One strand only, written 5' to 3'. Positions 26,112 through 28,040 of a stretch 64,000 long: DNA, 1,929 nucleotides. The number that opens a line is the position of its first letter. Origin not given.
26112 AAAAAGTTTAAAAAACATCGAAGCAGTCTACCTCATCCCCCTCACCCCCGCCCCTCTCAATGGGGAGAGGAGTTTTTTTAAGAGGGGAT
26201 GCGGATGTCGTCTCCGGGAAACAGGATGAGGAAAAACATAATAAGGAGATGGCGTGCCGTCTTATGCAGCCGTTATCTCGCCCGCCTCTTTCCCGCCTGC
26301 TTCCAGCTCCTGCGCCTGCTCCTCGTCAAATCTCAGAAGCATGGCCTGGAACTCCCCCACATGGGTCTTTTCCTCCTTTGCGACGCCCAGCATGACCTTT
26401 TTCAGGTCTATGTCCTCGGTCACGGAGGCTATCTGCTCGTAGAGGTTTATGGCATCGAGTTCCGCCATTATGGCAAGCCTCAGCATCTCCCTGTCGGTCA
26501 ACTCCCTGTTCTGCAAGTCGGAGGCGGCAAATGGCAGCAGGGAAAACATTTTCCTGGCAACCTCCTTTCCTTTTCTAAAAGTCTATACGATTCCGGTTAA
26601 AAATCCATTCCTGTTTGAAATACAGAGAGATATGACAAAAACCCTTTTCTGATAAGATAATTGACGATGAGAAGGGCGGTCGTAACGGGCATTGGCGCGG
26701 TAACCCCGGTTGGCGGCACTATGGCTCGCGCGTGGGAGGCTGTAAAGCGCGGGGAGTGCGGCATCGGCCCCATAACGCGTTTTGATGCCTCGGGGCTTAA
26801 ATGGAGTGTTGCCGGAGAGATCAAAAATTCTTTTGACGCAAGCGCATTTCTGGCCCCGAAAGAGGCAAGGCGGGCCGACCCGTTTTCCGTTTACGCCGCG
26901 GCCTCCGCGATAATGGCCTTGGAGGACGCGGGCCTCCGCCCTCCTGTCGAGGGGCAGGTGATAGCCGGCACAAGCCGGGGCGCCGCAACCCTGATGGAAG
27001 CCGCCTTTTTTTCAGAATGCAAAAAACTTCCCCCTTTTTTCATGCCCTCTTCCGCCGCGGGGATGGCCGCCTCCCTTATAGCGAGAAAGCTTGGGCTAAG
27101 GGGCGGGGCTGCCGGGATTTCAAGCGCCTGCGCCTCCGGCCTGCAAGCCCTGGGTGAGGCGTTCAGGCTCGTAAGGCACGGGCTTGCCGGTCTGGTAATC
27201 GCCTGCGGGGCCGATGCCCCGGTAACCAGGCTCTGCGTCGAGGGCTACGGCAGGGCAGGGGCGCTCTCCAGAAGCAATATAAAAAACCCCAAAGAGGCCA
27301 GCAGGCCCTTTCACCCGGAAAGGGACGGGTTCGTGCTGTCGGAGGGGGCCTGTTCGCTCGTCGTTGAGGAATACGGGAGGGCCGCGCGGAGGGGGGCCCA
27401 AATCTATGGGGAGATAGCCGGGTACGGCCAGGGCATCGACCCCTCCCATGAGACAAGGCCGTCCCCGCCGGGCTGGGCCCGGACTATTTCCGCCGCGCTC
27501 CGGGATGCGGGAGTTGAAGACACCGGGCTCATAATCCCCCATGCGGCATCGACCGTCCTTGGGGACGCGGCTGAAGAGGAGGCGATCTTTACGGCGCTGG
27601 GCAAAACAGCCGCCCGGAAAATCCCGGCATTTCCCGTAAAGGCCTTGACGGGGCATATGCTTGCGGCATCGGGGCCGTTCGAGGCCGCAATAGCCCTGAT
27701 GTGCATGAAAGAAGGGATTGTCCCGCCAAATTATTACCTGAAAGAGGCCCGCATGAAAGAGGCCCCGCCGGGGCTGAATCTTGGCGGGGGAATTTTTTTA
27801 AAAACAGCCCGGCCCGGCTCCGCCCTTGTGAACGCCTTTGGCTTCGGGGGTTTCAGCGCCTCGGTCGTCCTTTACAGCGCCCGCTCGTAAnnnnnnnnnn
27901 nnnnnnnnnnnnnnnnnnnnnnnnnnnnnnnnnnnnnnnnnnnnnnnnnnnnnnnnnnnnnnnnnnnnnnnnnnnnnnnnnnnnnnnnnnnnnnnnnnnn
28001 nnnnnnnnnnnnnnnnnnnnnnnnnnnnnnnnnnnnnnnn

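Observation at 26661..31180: Alpha-oxoamine synthase, extended SDR and GNAT-like acyltransferase (plus divergent KAS): a possible bacterial ceramide or aminolipid pathway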

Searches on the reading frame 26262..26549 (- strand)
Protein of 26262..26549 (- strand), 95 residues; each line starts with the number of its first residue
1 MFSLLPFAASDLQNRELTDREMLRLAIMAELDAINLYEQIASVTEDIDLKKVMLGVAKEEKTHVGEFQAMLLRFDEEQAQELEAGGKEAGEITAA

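Call 3: search_protein_families(library=pfam, proteins=[window:26262-26549:-], max_evalue=0.01)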
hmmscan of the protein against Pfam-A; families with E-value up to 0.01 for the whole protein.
window:26262-26549:- (95 aa): 4 families
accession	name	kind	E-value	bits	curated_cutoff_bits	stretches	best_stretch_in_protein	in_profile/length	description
PF22277.2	EncFtn-like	-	1.7e-07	31.4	27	1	15-74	11-70/85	EncFtn-like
PF02915.23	Rubrerythrin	-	2.3e-06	28.5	22.8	1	21-79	1-61/137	Rubrerythrin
PF09537.16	DUF2383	-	6e-05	23.6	30.8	1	27-82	10-65/111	Domain of unknown function (DUF2383)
PF03232.19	COQ7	-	0.0027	17.8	23.5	1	21-72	5-57/169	Ubiquinone biosynthesis protein COQ7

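Call 4: search_protein_families(library=ncbifam, proteins=[window:26262-26549:-], max_evalue=0.01)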
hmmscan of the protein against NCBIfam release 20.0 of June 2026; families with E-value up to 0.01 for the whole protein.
window:26262-26549:- (95 aa): 4 families
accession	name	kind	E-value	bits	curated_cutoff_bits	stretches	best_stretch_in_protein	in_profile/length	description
NF058679.1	EncB_fam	subfamily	5.5e-18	65.1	90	1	13-92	17-94/117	encapsulin nanocompartment ferritin-likeEncB family encapsulin nanocompartment ferritin-like cargo protein cargo protein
TIGR04535.1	ferrit_encaps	subfamily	7.6e-14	51.7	125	1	20-93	16-88/114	encapsulin-associated ferritin-like protein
NF058678.1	EncB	exception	1.6e-07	31.7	210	1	13-81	5-73/160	encapsulin nanocompartment ferritin-like cargo protein EncB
NF045676.1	FeExpMbfA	equivalog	0.0011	18.4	450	1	21-81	98-158/318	iron exporter MbfA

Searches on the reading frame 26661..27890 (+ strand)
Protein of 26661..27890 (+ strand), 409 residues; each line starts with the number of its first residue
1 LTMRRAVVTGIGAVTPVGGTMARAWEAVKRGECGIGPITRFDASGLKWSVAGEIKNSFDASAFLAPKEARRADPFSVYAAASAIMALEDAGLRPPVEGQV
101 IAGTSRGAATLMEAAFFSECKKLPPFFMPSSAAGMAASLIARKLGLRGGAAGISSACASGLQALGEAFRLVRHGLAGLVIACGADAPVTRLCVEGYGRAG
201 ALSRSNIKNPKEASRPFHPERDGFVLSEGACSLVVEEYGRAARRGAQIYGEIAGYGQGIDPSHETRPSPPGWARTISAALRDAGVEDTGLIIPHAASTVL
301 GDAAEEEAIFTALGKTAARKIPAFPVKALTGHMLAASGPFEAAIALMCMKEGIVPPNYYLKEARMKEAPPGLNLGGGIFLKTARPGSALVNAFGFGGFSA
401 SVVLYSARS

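Call 3: search_protein_families(library=pfam, proteins=[window:26661-27890:+], max_evalue=0.01)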
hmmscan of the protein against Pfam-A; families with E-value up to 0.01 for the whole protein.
window:26661-27890:+ (409 aa): 2 families
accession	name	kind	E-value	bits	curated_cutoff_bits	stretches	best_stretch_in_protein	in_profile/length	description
PF00109.32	ketoacyl-synt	-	3.5e-39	135.4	20.8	1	4-238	2-249/252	Beta-ketoacyl synthase, N-terminal domain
PF02801.28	Ketoacyl-synt_C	-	2.1e-18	66.9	20.8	1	249-358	1-116/119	Beta-ketoacyl synthase, C-terminal domain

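Call 4: search_protein_families(library=ncbifam, proteins=[window:26661-27890:+], max_evalue=0.01)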
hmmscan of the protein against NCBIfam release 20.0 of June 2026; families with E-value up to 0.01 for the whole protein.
window:26661-27890:+ (409 aa): 24 families
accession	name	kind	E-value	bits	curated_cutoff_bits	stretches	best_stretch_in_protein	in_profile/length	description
TIGR03150.1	fabF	equivalog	5e-99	331.7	493.75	1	4-404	1-406/407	beta-ketoacyl-ACP synthase II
NF005589.0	PRK07314.1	subfamily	4.9e-93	312.1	387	1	1-405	1-410/413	beta-ketoacyl-ACP synthase II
NF004970.0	PRK06333.1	subfamily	7.6e-81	272.1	525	1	1-404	1-419/424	beta-ketoacyl-ACP synthase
NF006434.0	PRK08722.1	equivalog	3.8e-79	266.5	759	1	1-404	1-411/414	beta-ketoacyl-ACP synthase II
NF006274.0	PRK08439.1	equivalog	9e-74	248.7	621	1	3-404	1-403/406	beta-ketoacyl-ACP synthase II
NF005490.0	PRK07103.1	equivalog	6.5e-55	186.8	445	1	2-405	2-411/414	polyketide beta-ketoacyl:acyl carrier protein synthase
NF005935.0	PRK07967.1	equivalog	1.4e-54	185.5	630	1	3-405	1-402/406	beta-ketoacyl-ACP synthase I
NF005076.0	PRK06501.1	equivalog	7.5e-53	179.9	629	1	7-405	14-421/425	beta-ketoacyl-ACP synthase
NF006587.0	PRK09116.1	equivalog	1.7e-51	175.3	470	1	3-404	1-404/408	beta-ketoacyl-ACP synthase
NF004618.0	PRK05952.1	equivalog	9e-44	149.9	455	1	84-405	66-381/384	beta-ketoacyl-ACP synthase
NF005916.1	PRK07910.1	equivalog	6.5e-42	143.9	560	1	5-404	13-415/418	KasA/KasB family beta-ketoacyl-ACP synthase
NF058662.1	cispenta_AmcF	equivalog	8.5e-39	133.6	325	1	6-404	2-367/369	cispentacin biosynthesis acyltransferase subunit AmcF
NF006618.0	PRK09185.1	subfamily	1.6e-34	119.6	407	1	5-406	4-392/394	beta-ketoacyl-ACP synthase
NF045894.1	PKS_plus_SDR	equivalog_domain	4.2e-25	87.6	1740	1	57-406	71-426/1515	type I polyketide synthase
NF040607.1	mycolic_Pks13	equivalog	2.1e-19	68.6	2100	1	56-358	168-473/1680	polyketide synthase Pks13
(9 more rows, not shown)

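Call 57: find_homologous_proteins(query=window:26661-27890:+, max_evalue=1e-20)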
Query window:26661-27890:+ (409 aa): 7580 proteins with E <= 1e-20 among 8000 candidates; the best 120 are listed.
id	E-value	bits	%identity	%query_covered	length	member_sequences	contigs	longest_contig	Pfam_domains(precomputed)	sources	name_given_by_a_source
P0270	1.8e-260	882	100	100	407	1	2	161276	PF00109.33,PF02801.29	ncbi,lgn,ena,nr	ncbi:MAG: beta-ketoacyl-[acyl-carrier-protein] synthase family protein [Nitrospiraceae bacterium]|nr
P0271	1.4e-116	408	53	98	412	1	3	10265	PF00109.33,PF00108.30,PF02801.29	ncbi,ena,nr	ncbi:MAG: 3-oxoacyl-acyl-carrier-protein synthase II [Nitrospirae bacterium]|nr:MAG: 3-oxoacyl-acyl-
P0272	6.7e-112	393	52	98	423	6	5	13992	PF00109.33,PF02801.29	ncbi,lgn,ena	ncbi:MAG: beta-ketoacyl-[acyl-carrier-protein] synthase II [Nitrospirota bacterium]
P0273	9.3e-112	392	43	98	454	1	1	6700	PF00109.33,PF02801.29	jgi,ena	-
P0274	2.9e-111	391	50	98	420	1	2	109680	PF00109.33,PF00108.30,PF02801.29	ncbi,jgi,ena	ncbi:MAG: beta-ketoacyl-[acyl-carrier-protein] synthase II [Thermodesulfovibrionales bacterium]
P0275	3.6e-111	391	50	99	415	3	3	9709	PF00109.33,PF02801.29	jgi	jgi:3-oxoacyl-[acyl-carrier-protein] synthase II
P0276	9.0e-111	389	52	98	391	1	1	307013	PF00109.33,PF00108.30,PF02801.29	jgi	jgi:3-oxoacyl-[acyl-carrier-protein] synthase II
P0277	1.4e-110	389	50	98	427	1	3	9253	PF00109.33,PF02801.29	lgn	-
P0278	1.8e-110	388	52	98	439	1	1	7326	PF00109.33,PF00108.30,PF02801.29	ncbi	ncbi:MAG: beta-ketoacyl-ACP synthase II [Thermodesulfovibrionales bacterium]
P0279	2.4e-110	388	51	98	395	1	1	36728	PF00109.33,PF02801.29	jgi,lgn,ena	-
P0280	6.5e-109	383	51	98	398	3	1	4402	PF00109.33,PF02801.29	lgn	-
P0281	2.8e-108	381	49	99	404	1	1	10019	PF00109.33,PF02801.29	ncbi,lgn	-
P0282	1.3e-107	379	50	100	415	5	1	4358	PF00109.33,PF02801.29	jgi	-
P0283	1.3e-107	379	52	97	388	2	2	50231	PF00109.33,PF02801.29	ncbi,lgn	-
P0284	8.8e-106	373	50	98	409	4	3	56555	PF00109.33,PF02801.29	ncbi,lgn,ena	-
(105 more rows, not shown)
